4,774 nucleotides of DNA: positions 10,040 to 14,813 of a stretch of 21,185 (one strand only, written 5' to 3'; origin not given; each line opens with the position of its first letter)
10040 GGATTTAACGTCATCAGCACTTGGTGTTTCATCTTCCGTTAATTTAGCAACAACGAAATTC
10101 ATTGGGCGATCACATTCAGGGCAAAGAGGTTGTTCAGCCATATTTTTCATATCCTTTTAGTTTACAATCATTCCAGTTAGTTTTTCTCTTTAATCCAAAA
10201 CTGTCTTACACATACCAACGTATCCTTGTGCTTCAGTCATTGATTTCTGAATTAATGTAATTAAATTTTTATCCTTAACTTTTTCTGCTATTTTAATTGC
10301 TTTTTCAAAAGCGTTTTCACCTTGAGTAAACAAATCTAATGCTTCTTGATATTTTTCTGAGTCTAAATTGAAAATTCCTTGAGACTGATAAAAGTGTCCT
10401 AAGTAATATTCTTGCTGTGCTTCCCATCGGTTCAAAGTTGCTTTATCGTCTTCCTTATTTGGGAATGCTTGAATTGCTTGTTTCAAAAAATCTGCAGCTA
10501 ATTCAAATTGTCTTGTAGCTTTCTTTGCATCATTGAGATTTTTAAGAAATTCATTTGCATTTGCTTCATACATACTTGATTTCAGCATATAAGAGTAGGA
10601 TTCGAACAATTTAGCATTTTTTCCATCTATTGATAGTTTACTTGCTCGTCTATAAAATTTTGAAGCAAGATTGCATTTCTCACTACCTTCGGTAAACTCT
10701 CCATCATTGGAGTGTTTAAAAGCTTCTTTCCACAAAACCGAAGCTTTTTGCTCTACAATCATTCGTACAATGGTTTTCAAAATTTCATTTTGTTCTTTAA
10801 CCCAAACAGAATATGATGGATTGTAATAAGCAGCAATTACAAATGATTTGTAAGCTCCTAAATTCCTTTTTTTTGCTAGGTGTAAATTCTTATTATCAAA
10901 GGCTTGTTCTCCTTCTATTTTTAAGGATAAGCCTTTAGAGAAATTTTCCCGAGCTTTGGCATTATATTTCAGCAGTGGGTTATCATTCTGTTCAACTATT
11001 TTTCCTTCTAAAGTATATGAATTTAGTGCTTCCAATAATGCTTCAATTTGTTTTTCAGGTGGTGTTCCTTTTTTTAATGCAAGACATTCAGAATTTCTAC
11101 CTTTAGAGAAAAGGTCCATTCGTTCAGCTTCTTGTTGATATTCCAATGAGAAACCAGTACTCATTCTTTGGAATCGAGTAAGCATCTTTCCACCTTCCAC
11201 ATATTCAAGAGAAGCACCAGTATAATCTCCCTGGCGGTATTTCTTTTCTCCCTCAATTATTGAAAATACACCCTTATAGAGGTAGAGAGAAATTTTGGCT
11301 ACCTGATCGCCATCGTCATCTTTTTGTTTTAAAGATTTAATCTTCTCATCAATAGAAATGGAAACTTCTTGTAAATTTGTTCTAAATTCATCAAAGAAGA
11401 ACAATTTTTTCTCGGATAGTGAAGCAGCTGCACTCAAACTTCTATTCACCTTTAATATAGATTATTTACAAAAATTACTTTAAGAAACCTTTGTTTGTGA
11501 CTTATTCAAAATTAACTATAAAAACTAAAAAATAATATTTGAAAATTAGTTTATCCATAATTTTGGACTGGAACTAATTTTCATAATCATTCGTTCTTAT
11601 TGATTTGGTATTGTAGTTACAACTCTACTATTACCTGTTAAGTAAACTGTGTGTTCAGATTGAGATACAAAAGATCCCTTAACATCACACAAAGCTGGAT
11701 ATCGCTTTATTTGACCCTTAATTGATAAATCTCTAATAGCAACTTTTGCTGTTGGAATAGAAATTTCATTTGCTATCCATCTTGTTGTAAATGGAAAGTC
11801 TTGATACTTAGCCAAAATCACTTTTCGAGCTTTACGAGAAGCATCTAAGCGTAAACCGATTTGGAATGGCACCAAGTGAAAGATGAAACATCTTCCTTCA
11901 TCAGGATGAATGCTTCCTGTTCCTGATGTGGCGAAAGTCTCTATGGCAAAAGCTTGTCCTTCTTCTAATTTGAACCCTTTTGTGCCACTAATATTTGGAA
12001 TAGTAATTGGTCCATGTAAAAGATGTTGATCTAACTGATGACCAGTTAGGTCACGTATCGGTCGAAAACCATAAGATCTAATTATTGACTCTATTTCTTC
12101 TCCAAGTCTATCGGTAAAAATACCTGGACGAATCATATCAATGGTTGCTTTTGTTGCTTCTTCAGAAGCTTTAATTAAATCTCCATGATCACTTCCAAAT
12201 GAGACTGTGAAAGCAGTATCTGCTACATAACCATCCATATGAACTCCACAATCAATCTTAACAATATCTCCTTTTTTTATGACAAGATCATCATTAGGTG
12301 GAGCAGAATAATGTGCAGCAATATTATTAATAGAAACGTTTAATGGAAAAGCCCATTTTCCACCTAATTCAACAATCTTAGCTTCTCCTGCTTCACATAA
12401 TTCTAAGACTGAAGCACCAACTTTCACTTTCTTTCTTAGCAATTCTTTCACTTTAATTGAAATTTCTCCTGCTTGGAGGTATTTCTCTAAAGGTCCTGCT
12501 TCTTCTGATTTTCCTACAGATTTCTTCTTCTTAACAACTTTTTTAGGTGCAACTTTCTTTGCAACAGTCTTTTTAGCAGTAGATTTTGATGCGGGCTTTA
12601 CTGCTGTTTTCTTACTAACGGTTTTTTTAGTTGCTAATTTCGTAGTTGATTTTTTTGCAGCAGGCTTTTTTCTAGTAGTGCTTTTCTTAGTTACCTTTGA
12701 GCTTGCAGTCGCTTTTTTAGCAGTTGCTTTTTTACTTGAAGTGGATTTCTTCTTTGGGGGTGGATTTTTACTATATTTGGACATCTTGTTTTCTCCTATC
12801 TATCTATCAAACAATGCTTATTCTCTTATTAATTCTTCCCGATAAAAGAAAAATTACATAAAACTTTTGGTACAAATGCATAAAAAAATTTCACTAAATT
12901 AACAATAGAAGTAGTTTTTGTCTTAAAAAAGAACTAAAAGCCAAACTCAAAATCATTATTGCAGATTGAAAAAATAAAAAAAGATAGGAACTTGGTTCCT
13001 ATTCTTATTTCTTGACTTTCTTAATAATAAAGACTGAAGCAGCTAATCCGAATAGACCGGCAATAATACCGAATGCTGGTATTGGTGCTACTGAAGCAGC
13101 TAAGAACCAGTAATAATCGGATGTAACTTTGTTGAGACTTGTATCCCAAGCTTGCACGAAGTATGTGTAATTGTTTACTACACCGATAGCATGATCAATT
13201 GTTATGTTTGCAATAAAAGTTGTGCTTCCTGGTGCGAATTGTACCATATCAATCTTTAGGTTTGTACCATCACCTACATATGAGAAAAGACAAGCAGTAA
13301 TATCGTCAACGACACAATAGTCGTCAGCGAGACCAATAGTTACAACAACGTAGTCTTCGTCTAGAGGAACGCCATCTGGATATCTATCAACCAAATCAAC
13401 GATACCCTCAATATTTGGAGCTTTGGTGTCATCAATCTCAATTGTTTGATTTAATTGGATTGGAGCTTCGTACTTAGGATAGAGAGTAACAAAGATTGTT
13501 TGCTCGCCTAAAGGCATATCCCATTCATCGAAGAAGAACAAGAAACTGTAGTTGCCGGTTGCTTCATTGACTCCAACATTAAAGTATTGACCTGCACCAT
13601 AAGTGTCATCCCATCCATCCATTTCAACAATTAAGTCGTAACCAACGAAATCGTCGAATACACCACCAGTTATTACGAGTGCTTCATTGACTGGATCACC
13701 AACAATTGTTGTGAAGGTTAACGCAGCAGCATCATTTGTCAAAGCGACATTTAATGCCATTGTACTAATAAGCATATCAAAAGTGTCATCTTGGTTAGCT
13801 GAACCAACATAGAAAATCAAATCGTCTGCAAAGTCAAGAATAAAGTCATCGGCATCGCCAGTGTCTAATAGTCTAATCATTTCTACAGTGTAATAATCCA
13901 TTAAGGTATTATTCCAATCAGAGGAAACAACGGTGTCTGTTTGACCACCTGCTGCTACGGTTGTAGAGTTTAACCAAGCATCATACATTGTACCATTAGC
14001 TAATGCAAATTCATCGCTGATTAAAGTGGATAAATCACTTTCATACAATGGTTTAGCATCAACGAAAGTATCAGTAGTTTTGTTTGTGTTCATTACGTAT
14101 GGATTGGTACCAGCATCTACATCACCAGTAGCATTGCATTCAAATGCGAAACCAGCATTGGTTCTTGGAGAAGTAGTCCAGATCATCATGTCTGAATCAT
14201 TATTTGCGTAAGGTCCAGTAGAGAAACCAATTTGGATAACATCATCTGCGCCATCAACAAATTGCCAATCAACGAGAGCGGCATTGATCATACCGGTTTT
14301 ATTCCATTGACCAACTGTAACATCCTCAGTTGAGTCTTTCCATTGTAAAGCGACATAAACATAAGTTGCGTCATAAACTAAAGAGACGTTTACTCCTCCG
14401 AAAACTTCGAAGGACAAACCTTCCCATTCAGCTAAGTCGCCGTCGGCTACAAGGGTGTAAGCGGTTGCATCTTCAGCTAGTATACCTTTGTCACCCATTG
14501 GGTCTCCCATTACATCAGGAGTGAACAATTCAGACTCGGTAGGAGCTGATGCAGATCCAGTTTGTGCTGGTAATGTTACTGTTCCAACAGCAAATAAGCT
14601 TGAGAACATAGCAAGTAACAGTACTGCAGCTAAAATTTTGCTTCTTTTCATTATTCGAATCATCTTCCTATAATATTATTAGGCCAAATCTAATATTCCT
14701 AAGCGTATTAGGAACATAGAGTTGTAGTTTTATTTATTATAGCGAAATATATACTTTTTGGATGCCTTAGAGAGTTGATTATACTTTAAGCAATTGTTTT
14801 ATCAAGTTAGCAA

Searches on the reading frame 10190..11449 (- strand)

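Call 7: search_protein_families(library=pfam, proteins=[window:10190-11449:-], max_evalue=0.01)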
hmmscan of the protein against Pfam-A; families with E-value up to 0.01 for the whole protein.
window:10190-11449:- (419 aa): 2 families
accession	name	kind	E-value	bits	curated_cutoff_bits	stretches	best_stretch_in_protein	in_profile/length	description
PF09970.15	DUF2204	-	0.00023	21.3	20.3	1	267-334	105-172/181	Nucleotidyl transferase of unknown function (DUF2204)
PF04212.24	MIT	-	0.00037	21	30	0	364-404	17-54/66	MIT (microtubule interacting and transport) domain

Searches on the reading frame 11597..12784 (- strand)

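Call 7: search_protein_families(library=pfam, proteins=[window:11597-12784:-], max_evalue=0.01)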
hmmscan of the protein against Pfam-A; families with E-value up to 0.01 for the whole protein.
window:11597-12784:- (395 aa): 2 families
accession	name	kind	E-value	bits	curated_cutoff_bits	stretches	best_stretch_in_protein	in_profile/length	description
PF00557.29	Peptidase_M24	-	6.3e-32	111.5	23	1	101-301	2-200/208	Metallopeptidase family M24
PF07382.16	HC2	-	3.1e-05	24.6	40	1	13-91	31-112/194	Histone H1-like nucleoprotein HC2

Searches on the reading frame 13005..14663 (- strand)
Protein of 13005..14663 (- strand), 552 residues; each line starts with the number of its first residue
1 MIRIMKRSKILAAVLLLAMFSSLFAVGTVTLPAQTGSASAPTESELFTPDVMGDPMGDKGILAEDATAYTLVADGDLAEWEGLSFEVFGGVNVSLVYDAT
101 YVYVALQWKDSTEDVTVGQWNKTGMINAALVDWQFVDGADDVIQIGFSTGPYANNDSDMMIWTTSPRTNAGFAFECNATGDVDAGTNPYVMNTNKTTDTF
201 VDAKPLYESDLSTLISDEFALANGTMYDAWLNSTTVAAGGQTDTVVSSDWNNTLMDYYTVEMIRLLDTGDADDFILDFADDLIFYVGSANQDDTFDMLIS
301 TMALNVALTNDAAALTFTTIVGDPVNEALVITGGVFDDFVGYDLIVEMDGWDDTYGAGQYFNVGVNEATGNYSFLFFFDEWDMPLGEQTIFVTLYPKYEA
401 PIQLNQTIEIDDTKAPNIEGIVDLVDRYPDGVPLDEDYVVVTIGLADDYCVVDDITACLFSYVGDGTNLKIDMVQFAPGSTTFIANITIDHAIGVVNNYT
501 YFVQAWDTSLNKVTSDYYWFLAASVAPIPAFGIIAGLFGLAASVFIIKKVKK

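Call 7: search_protein_families(library=pfam, proteins=[window:13005-14663:-], max_evalue=0.01)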
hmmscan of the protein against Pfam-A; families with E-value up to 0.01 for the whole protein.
window:13005-14663:- (552 aa): 1 family
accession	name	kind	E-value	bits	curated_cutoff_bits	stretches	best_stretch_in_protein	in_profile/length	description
PF09459.16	EB_dh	-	0.0047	17.4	33.3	0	91-276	32-211/236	Ethylbenzene dehydrogenase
